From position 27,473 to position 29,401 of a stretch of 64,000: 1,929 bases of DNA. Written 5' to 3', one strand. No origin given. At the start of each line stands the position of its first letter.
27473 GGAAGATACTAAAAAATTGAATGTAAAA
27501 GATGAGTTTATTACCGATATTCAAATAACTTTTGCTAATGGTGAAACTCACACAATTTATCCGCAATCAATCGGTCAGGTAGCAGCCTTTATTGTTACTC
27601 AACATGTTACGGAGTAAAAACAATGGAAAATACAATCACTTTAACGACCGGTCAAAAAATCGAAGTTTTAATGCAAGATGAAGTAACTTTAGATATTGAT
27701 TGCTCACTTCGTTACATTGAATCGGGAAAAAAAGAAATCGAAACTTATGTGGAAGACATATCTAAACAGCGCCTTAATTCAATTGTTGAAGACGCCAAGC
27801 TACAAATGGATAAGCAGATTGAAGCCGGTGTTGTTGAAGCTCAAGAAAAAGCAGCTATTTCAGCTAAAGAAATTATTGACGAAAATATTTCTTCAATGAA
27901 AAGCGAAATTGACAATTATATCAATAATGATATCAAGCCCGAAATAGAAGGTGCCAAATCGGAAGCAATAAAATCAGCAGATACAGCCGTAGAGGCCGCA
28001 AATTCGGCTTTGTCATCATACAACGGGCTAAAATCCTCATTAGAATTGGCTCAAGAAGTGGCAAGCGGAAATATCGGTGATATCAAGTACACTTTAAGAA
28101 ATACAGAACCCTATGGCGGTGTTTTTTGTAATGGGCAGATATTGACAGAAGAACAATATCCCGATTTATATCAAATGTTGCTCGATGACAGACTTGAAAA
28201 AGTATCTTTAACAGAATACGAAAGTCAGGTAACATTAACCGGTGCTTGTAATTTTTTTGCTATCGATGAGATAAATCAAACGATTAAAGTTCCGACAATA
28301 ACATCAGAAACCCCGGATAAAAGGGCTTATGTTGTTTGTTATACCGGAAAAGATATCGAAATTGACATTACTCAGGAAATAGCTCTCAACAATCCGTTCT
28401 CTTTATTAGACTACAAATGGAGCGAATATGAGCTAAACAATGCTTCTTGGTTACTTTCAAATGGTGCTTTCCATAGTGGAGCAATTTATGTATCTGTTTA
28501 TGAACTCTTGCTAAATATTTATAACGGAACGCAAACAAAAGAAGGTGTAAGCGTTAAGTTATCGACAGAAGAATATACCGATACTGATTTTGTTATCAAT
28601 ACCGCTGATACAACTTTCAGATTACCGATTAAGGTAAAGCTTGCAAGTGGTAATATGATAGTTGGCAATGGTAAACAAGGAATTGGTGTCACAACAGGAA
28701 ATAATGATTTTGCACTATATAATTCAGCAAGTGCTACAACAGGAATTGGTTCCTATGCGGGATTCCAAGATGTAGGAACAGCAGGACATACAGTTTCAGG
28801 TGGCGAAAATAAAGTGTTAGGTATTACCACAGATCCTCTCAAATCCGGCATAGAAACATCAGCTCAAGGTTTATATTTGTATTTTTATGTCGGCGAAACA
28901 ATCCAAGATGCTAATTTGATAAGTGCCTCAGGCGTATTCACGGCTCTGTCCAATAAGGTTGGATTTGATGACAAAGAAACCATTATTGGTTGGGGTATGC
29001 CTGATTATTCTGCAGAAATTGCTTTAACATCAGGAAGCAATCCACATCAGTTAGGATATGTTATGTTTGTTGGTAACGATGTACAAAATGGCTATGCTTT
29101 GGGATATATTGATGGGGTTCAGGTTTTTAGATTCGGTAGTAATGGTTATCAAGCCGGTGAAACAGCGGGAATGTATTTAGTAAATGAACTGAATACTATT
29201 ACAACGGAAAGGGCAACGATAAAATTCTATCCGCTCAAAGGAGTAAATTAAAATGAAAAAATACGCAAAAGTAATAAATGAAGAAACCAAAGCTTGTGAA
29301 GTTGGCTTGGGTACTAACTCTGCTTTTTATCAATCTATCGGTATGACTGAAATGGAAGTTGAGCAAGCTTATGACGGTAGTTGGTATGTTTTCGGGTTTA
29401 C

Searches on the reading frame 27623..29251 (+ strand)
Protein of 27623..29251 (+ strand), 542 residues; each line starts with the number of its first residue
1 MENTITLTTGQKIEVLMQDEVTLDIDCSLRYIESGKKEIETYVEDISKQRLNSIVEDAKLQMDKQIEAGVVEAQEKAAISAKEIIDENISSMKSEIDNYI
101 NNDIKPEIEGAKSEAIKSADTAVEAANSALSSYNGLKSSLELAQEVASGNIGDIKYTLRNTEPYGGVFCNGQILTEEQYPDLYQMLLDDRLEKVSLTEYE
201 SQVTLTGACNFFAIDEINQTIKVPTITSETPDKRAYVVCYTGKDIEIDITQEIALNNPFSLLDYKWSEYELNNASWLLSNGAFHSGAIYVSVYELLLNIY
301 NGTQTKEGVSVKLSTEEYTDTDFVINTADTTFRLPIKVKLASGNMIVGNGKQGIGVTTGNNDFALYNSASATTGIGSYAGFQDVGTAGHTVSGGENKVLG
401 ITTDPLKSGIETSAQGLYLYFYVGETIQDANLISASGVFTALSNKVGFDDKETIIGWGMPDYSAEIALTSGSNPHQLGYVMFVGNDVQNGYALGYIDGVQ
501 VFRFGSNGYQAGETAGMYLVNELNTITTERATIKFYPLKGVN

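Call 49: search_protein_families(library=pfam, proteins=[window:27623-29251:+], max_evalue=0.00001)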
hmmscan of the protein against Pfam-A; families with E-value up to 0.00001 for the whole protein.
window:27623-29251:+ (542 aa): 1 family
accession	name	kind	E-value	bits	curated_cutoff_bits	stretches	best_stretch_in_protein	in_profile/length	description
PF07484.17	Collar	-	4.1e-07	30.3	24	0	152-186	1-35/57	Phage Tail Collar Domain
